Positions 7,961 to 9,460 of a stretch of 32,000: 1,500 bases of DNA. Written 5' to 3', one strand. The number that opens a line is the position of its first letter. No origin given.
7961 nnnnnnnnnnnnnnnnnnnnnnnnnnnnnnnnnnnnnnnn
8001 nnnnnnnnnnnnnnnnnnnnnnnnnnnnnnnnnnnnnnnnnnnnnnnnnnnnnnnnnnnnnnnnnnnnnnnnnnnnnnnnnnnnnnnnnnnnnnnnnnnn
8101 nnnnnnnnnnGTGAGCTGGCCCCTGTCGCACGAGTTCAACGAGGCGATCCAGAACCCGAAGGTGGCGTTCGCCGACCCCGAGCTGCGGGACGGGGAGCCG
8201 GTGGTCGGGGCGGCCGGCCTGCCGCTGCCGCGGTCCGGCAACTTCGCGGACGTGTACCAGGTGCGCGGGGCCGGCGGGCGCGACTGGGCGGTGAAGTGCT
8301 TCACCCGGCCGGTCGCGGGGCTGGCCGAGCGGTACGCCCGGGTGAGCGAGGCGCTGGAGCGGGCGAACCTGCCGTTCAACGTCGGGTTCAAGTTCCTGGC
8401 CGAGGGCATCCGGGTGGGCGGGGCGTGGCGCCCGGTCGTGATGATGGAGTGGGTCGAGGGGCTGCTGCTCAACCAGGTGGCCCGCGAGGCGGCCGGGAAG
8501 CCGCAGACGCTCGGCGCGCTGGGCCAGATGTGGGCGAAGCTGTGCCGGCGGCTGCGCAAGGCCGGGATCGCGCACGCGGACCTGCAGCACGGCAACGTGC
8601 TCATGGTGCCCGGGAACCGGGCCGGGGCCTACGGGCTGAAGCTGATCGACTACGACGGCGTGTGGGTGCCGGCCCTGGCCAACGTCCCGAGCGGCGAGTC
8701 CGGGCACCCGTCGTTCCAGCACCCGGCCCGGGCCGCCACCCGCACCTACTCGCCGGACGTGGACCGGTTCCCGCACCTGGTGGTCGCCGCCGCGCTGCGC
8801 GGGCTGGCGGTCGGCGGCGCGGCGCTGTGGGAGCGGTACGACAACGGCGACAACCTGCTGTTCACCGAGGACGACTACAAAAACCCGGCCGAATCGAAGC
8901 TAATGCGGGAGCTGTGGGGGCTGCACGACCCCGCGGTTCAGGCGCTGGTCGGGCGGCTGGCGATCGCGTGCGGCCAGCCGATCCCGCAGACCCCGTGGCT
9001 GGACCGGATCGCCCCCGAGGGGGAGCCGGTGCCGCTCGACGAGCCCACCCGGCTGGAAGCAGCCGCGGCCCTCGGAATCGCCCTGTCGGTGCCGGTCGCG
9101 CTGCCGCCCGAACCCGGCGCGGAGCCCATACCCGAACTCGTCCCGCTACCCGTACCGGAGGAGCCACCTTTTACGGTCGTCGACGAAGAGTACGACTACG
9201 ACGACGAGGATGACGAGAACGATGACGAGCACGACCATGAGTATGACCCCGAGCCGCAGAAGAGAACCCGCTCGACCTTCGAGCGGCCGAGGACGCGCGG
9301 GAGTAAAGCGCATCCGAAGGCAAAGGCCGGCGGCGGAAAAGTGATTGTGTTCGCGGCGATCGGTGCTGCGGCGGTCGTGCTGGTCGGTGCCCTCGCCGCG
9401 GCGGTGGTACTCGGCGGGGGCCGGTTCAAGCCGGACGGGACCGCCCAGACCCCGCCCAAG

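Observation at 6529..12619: Translationally coupled vWA / PP2C / kinase triad (TerY-P-like) whose kinase carries a giant extracytoplasmic sensor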

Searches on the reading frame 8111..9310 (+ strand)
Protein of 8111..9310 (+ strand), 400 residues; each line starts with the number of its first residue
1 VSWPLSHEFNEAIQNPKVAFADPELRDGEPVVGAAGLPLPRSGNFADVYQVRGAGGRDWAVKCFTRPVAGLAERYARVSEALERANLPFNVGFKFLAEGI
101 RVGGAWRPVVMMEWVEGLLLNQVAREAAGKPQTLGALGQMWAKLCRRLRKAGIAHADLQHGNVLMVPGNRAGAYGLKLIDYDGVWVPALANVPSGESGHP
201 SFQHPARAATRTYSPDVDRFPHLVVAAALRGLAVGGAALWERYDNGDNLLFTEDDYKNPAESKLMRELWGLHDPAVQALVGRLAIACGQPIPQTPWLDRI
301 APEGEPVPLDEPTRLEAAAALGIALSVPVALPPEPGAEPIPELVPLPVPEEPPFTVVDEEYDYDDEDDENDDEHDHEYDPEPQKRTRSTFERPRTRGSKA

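Call 22: find_related_loci(query=window:8111-9100:+, collection=genome_contigs, flank=7000)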
Query window:8111-9100:+ (330 aa) in genome_contigs; peptide patterns used: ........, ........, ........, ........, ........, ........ (x = any residue, [..] = any of these).
62 stretches matched a pattern; 25 encode a relative of the query (tblastn E <= 1e-3); 25 distinct loci.
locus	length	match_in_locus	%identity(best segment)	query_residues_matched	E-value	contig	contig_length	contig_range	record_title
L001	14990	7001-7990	98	1-330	0e+0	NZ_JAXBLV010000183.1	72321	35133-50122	Gemmata algarum strain JC673 JC673_contig_183, whole genome shotgun sequence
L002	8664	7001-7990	81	1-330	0e+0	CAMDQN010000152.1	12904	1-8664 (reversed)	MAG: Singulisphaera sp. GP187 isolate TrH-25oct19-98 genome assembly, contig: TrH-25oct19-C9666, whole genome shotgun se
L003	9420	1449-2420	81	1-324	1e-180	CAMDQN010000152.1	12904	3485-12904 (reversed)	MAG: Singulisphaera sp. GP187 isolate TrH-25oct19-98 genome assembly, contig: TrH-25oct19-C9666, whole genome shotgun se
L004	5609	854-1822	80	1-323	0e+0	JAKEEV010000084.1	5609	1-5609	MAG: Planctomycetia bacterium isolate PMV_1_maxbin.004 PMV_1_maxbin.004.k101_64404, whole genome shotgun sequence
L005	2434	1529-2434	86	1-302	0e+0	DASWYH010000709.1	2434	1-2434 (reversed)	MAG TPA_asm: Gemmata sp. isolate SMAG_U3706 k141_991819, whole genome shotgun sequence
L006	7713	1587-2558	77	1-324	1e-170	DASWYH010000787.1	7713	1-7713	MAG TPA_asm: Gemmata sp. isolate SMAG_U3706 k141_441276, whole genome shotgun sequence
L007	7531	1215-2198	75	1-330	6e-167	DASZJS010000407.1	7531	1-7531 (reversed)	MAG TPA_asm: Gemmata sp. isolate SMAG_U6635 k141_3972708, whole genome shotgun sequence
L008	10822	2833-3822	74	1-330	4e-172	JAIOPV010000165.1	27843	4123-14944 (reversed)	MAG: Planctomycetota bacterium isolate LakeFargette_0920_ALND_MAG_60_11 LacPavin_0920_ALND_scaffold_420164, whole genome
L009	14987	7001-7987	69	1-329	4e-158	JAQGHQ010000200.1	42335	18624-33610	MAG: Gemmataceae bacterium isolate RYN_437 scaffold_2083153, whole genome shotgun sequence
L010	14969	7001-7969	68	1-323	1e-156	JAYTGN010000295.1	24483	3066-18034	MAG: Gemmataceae bacterium isolate GFS_2344 GFS_2344_294, whole genome shotgun sequence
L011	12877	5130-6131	66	1-329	5e-153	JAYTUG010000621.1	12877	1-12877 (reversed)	MAG: Gemmataceae bacterium isolate GFS_5508 GFS_5508_620, whole genome shotgun sequence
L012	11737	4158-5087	70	1-310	1e-152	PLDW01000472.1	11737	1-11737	MAG: Gemmataceae bacterium isolate palsa_1347 73.20111000_P1S.15_contig_13918, whole genome shotgun sequence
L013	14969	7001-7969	71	1-323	3e-152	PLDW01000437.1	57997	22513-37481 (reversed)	MAG: Gemmataceae bacterium isolate palsa_1347 73.20111000_P1S.15_contig_1221, whole genome shotgun sequence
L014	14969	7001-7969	66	1-323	4e-148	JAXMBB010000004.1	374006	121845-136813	MAG: Gemmataceae bacterium isolate STL-PLA25 C2.149.fa-4, whole genome shotgun sequence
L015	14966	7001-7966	65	1-322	6e-145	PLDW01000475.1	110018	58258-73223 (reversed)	MAG: Gemmataceae bacterium isolate palsa_1347 73.20111000_P1S.15_contig_993, whole genome shotgun sequence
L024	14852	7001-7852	33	1-289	1e-37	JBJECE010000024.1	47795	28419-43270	MAG: Paludibacteraceae bacterium isolate LOHA06_bin.021 NODE_369_length_47795_cov_36.102912, whole genome shotgun sequen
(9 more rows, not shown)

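Call 43: search_solved_structures(query=window:8111-9310:+, max_evalue=10)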
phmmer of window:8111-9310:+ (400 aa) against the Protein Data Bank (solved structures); distinct sequences matched with E-value up to 10: 9.
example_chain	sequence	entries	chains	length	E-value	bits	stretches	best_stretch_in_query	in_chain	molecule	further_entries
5yjz_A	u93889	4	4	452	0.0024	20.2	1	108-174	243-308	Probable conserved ATP-binding protein ABC transporter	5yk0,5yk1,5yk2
8vhi_A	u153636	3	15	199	0.11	14.8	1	302-390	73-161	Nucleoplasmin isoform X1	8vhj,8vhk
7cy2_A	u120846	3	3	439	0.15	14.3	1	108-174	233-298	ABC1 family protein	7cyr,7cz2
9ru3_A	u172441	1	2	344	0.24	13.6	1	73-173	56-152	Serine/threonine-protein kinase StkP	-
2y3n_A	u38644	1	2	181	0.33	13.2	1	118-185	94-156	CELLULOSOMAL SCAFFOLDIN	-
1tyj_A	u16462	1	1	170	0.41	12.9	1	118-184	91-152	cellulosomal scaffoldin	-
9ruk_A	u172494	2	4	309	0.54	12.5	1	45-173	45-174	Serine/threonine-protein kinase StkP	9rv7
9ruj_A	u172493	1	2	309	0.8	11.9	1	45-171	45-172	Serine/threonine-protein kinase StkP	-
7ncf_A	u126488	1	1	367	2.4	10.3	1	140-182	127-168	Homeodomain-interacting protein kinase 2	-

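Call 48: search_solved_structures(query=A4, max_evalue=1, show_alignments=1)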
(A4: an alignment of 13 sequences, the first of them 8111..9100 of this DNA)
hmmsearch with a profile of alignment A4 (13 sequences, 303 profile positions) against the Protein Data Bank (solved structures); distinct sequences matched with E-value up to 1: 1661 (the best 60 are shown).
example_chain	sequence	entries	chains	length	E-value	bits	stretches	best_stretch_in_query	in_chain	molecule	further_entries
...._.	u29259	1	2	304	1.3e-11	47.2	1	37-228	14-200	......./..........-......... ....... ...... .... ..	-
1yhv_A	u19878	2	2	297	1.9e-11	46.7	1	43-224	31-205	Serine/threonine-protein kinase PAK 1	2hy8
4zlo_A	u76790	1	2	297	2.4e-11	46.4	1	43-224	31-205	Serine/threonine-protein kinase PAK 1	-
4zji_A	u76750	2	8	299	2.4e-11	46.3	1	43-224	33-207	Serine/threonine-protein kinase PAK 1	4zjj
3fxz_A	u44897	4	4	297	3.1e-11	46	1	43-224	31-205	Serine/threonine-protein kinase PAK 1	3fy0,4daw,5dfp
1f3m_C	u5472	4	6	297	3.1e-11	46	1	43-224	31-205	SERINE/THREONINE-PROTEIN KINASE PAK-ALPHA | Serine/threonine-protein kinase PAK 1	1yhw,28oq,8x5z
4eqc_A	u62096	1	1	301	3.2e-11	45.9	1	43-224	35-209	Serine/threonine-protein kinase PAK 1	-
3q52_A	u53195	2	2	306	3.3e-11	45.9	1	43-224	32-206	Serine/threonine-protein kinase PAK 1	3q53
6fd3_A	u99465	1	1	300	3.8e-11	45.7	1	43-224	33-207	Serine/threonine-protein kinase PAK 3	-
9lbg_A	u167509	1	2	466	1.3e-10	43.9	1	43-224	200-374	Serine/threonine-protein kinase PAK 2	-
5kbq_A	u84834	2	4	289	1.6e-10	43.6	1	43-224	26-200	Serine/threonine-protein kinase PAK 1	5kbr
9d4x_A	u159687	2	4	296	1.7e-10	43.5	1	43-224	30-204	Serine/threonine-protein kinase PAK 1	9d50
5dew_A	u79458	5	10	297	1.7e-10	43.5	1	43-224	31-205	Serine/threonine-protein kinase PAK 1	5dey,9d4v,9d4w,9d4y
1fot_A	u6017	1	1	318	1.7e-10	43.5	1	42-228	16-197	CAMP-DEPENDENT PROTEIN KINASE TYPE 1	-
4p90_A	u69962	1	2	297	1.7e-10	43.5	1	43-224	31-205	Serine/threonine-protein kinase PAK 1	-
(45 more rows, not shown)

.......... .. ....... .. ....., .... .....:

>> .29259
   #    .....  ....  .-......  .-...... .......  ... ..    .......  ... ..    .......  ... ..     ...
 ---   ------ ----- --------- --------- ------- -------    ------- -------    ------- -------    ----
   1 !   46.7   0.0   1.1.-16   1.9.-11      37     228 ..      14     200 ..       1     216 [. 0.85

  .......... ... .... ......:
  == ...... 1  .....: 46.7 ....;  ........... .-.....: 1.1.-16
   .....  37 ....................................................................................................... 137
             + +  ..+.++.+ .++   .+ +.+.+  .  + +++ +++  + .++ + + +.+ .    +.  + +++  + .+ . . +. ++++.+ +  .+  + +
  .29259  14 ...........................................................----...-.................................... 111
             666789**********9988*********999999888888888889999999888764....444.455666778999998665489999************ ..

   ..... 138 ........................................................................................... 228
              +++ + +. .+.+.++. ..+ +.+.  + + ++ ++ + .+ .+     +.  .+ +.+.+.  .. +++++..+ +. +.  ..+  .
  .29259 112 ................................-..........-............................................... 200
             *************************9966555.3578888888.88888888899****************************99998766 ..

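Call 60: search_protein_representatives(protein=window:8111-9100:+)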
Query: 330 residues. Proteins with E-value up to 0.001 (for the whole library): 7168; up to 1e-10: 6086; up to 1e-30: 3551. The best 150 are listed.
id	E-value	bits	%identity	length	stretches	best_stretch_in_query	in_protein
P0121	2.4e-186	635.5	48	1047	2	3-320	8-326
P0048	2.3e-181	619.1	48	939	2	2-329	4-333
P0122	5.6e-181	617.8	49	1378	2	1-303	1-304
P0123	1.4e-180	616.5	81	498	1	1-329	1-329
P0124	7.3e-180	614.2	82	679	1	1-324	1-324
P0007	2.1e-178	609.4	80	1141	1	1-330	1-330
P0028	3.2e-174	595.6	78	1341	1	1-329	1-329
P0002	4.8e-173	591.8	78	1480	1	1-329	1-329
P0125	8.7e-172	587.6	79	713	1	1-328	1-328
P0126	5.5e-170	581.7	77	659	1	1-329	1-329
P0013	7.0e-170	581.4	76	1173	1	1-329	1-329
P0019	2.7e-168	576.2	78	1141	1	1-328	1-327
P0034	4.8e-168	575.3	74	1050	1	1-329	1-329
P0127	5.2e-164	562.1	44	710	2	1-305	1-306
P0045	6.2e-164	561.8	76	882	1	1-329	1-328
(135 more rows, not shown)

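Call 88: search_protein_families(library=pfam, proteins=[L024:4636-6165:+, L002:4027-6093:+, L024:7001-8575:+, L024:6168-6980:+, L002:6218-6925:+], max_evalue=0.01)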
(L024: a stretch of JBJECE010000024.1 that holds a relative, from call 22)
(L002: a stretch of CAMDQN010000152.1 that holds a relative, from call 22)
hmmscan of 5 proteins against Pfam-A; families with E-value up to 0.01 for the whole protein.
L024:4636-6165:+ (509 aa): 3 families
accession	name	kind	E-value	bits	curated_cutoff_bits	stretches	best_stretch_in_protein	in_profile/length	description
PF14487.12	DarT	-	2.5e-33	116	22.5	1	26-182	1-171/201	ssDNA thymidine ADP-ribosyltransferase, DarT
PF13519.12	VWA_2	-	0.00035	21.6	27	0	238-271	2-31/107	von Willebrand factor type A domain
PF04285.18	DUF444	-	0.00049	19.7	27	0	324-411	280-361/418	Protein of unknown function (DUF444)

L002:4027-6093:+ (688 aa): 3 families
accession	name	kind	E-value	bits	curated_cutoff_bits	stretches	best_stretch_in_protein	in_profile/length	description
PF20014.4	GAP1-M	-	2.1e-06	28.3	24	1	201-264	4-65/101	GTPase-associated protein 1, middle domain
PF20013.4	GAP1-N2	-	1.8e-05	25.2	24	1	43-162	13-137/139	GTPase-associated protein 1, N-terminal domain type 2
PF13519.12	VWA_2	-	0.0051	17.9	27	0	424-487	1-50/107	von Willebrand factor type A domain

L024:7001-8575:+ (524 aa): 5 families
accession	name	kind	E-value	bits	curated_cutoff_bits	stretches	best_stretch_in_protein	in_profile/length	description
PF00069.31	Pkinase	-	4.3e-13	49.7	31.7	1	39-224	9-190/263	Protein kinase domain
PF07603.17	Lcl_C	-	7.3e-08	33.1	34.9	1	343-523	9-116/117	Lcl C-terminal domain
PF03109.22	ABC1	-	9.2e-07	28.7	22.9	1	109-177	144-211/244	ABC1 atypical kinase-like domain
PF07714.23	PK_Tyr_Ser-Thr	-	0.0021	17.9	23.1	1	39-176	9-145/258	Protein tyrosine and serine/threonine kinase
PF01636.29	APH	-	0.0023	18.1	23.2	0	154-178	170-195/239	Phosphotransferase enzyme family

L024:6168-6980:+ (270 aa): 0 families

L002:6218-6925:+ (235 aa): 0 families

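Call 93: find_related_loci(query=A4, collection=viral_contigs, flank=6000)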
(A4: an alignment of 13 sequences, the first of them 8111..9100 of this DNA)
Query A4 (330 aa) in viral_contigs; peptide patterns used: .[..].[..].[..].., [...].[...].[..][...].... (x = any residue, [..] = any of these).
36 stretches matched a pattern, but none encodes a relative of the query by tblastn (E <= 1e-3).
